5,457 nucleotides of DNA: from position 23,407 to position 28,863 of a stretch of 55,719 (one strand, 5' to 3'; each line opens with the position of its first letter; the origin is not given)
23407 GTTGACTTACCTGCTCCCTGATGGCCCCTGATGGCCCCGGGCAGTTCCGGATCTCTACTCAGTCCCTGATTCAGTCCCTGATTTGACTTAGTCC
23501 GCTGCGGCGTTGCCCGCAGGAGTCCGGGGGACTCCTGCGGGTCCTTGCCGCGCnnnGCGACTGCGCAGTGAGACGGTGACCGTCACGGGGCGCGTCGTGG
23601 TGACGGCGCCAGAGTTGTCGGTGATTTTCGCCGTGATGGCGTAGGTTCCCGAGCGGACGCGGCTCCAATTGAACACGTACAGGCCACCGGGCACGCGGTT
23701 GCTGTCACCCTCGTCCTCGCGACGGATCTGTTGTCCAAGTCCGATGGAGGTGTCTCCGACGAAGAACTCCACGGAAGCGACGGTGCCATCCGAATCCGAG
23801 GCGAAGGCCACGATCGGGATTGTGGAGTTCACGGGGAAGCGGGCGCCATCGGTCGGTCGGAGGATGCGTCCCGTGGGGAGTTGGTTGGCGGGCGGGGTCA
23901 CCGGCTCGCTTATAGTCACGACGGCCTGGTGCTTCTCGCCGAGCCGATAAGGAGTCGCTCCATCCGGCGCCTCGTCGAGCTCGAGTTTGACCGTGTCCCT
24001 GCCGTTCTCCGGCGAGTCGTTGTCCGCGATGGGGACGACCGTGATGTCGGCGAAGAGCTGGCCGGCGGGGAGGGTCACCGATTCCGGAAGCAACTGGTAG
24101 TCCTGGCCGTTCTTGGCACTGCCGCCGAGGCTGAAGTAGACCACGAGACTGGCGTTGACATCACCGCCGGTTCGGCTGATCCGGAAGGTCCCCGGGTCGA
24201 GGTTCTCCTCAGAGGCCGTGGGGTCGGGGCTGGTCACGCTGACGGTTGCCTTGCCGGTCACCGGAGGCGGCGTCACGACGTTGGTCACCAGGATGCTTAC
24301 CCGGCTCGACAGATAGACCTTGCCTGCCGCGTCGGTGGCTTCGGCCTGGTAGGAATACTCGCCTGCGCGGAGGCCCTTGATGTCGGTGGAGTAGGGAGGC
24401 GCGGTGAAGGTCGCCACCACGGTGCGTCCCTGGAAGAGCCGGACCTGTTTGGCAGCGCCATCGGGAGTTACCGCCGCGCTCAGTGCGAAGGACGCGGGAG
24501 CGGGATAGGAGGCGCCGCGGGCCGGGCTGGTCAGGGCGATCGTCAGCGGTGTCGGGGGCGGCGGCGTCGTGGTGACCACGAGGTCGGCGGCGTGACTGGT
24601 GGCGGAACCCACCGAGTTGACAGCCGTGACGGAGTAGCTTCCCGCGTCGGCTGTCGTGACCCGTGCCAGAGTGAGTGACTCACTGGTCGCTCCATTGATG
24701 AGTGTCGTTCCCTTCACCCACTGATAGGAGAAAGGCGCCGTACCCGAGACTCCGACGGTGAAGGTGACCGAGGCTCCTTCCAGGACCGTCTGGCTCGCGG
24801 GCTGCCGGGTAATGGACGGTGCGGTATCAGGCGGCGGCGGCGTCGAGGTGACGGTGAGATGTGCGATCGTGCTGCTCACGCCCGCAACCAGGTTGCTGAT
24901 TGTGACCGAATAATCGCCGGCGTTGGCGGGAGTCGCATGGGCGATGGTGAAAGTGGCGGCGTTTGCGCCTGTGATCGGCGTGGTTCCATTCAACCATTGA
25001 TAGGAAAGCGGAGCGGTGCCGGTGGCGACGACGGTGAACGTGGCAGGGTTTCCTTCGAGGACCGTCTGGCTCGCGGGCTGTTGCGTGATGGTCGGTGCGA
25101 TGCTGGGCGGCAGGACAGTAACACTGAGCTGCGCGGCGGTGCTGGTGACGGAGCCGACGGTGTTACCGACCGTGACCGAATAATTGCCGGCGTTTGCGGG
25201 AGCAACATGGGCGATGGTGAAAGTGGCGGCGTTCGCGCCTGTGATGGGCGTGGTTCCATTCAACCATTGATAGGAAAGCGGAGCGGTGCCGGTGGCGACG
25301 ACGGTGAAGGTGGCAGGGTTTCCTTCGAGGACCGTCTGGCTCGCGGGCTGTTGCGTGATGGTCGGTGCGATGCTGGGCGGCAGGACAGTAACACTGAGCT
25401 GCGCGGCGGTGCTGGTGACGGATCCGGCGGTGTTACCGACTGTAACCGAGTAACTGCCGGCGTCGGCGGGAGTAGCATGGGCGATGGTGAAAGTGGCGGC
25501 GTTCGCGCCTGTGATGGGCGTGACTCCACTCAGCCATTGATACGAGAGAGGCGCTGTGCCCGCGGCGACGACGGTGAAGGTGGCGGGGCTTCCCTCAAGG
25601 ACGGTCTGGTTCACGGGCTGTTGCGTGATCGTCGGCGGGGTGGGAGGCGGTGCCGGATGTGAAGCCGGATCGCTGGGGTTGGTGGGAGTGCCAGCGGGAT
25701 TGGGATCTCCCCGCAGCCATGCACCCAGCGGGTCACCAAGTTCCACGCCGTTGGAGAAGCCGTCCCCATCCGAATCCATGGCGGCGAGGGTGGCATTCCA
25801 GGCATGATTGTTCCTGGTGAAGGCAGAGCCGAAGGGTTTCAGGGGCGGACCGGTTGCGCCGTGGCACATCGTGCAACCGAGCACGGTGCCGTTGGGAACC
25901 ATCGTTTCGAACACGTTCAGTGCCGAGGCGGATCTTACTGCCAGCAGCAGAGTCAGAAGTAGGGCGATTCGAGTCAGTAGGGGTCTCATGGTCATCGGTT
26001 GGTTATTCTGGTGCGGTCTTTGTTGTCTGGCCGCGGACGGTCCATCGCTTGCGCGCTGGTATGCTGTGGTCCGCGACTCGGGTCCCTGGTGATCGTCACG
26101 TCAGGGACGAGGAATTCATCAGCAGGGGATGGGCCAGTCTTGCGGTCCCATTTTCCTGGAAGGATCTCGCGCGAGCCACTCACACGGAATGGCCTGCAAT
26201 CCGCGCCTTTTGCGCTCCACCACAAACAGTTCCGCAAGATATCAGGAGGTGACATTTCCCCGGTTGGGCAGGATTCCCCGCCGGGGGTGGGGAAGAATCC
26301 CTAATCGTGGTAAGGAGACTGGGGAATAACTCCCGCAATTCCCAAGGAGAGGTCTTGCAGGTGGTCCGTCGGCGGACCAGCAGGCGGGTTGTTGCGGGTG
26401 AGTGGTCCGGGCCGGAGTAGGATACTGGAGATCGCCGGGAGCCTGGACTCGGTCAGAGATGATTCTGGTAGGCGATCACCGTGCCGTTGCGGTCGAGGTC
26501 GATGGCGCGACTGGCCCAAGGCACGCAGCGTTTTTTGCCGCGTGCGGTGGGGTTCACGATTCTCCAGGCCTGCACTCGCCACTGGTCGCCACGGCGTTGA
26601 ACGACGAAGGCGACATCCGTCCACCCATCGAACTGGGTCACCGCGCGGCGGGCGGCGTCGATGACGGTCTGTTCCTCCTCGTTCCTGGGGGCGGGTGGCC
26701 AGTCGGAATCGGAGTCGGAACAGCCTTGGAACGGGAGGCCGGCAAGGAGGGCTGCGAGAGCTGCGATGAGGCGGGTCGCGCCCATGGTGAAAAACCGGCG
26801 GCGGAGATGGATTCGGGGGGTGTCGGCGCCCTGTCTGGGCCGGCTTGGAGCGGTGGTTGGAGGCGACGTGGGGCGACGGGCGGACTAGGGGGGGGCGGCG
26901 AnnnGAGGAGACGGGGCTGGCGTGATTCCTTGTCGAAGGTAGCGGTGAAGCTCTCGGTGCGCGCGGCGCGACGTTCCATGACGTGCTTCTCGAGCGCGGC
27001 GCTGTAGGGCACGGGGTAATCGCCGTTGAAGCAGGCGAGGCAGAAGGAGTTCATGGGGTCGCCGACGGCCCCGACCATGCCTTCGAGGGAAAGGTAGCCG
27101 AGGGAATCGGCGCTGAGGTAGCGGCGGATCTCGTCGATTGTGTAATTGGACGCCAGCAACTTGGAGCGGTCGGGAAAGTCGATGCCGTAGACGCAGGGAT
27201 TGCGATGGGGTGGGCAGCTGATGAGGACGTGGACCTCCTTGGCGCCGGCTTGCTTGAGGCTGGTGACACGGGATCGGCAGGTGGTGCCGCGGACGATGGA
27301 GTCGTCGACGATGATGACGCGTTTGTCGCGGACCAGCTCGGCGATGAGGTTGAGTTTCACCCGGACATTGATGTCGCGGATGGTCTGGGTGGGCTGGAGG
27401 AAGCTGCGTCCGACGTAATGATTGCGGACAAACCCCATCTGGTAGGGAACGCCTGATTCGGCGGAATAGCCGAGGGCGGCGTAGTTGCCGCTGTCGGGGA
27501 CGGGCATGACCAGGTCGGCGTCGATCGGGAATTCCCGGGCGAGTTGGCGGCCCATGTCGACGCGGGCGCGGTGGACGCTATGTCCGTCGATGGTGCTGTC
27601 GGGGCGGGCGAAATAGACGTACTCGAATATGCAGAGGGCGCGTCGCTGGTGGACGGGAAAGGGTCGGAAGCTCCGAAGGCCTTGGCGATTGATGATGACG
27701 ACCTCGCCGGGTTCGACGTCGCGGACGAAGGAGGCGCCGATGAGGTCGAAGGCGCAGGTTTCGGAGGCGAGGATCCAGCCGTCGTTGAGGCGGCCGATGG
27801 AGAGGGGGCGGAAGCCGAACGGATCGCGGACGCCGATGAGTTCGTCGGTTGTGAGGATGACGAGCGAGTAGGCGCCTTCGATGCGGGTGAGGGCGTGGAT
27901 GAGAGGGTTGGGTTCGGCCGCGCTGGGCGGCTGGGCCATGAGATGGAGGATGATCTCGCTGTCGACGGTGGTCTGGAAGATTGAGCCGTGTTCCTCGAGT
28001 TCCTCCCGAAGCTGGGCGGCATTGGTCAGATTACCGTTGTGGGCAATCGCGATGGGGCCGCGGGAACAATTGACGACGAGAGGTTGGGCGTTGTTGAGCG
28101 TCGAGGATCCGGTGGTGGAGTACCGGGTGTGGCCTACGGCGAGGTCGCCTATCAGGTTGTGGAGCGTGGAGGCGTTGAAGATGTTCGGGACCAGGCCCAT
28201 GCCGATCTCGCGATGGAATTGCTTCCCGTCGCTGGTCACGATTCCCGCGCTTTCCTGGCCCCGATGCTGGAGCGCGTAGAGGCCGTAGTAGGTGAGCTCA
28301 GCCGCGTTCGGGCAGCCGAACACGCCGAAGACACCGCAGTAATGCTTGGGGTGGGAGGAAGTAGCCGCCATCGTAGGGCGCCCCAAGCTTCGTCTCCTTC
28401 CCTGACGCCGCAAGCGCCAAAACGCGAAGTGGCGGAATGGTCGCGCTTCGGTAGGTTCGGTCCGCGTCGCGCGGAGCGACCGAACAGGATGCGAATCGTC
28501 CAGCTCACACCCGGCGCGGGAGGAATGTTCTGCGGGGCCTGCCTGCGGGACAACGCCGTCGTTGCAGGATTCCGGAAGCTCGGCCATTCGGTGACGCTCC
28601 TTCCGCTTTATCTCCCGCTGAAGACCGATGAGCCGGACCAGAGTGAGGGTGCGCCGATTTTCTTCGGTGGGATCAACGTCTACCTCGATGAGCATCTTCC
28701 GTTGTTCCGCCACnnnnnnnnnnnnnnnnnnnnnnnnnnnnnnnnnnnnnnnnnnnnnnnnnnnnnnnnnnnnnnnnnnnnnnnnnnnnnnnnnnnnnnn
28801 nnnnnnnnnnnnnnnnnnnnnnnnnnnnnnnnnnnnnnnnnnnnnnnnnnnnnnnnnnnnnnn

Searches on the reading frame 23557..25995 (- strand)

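Call 16: search_protein_families(library=pfam, proteins=[window:23557-25995:-], max_evalue=0.001)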
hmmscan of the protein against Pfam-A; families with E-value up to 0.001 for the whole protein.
window:23557-25995:- (813 aa): 11 families
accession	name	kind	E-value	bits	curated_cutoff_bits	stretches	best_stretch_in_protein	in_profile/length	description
PF07679.22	I-set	-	3.5e-45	152.4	23.7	4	393-469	1-86/90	Immunoglobulin I-set domain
PF13927.12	Ig_3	-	1.2e-44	151.1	30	4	393-460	2-78/78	Immunoglobulin domain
PF13895.12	Ig_2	-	4.4e-21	75.4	27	3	393-474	2-79/79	Immunoglobulin domain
PF17957.7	Big_7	-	5.9e-21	75.3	24.1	2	707-789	1-70/70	Bacterial Ig domain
PF24784.1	Temptin_C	-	4.4e-14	53.2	27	1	26-101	4-89/98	Temptin C-terminal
PF00047.31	ig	-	4.8e-12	46.5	21.8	1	401-467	2-79/81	Immunoglobulin domain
PF00801.26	PKD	-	9.9e-10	38.7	23.5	0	400-468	7-75/80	PKD domain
PF07686.23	V-set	-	4e-09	37.1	26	0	165-203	71-109/109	Immunoglobulin V-set domain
PF03160.20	Calx-beta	-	6e-06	26.7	27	1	592-697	14-117/119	Calx-beta domain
PF16706.11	Izumo-Ig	-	9.8e-05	22.7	26.7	0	252-296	44-87/88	Izumo-like Immunoglobulin domain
PF13573.12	SprB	-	0.00043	20.3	28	0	409-431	16-37/37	SprB repeat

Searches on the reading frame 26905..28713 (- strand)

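Call 61: search_protein_families(library=pfam, proteins=[window:26905-28713:-], max_evalue=0.00001)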
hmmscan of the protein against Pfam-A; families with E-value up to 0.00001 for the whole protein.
window:26905-28713:- (603 aa): 3 families
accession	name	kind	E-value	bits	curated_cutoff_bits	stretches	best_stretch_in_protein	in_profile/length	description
PF13537.11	GATase_7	-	3.4e-20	72.7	25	1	203-322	7-121/123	Glutamine amidotransferase domain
PF13522.11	GATase_6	-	7.5e-20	71.7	27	1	190-318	11-130/130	Glutamine amidotransferase domain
PF00156.33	Pribosyltran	-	2.2e-06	27.5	26.3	1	390-500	21-124/158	Phosphoribosyl transferase domain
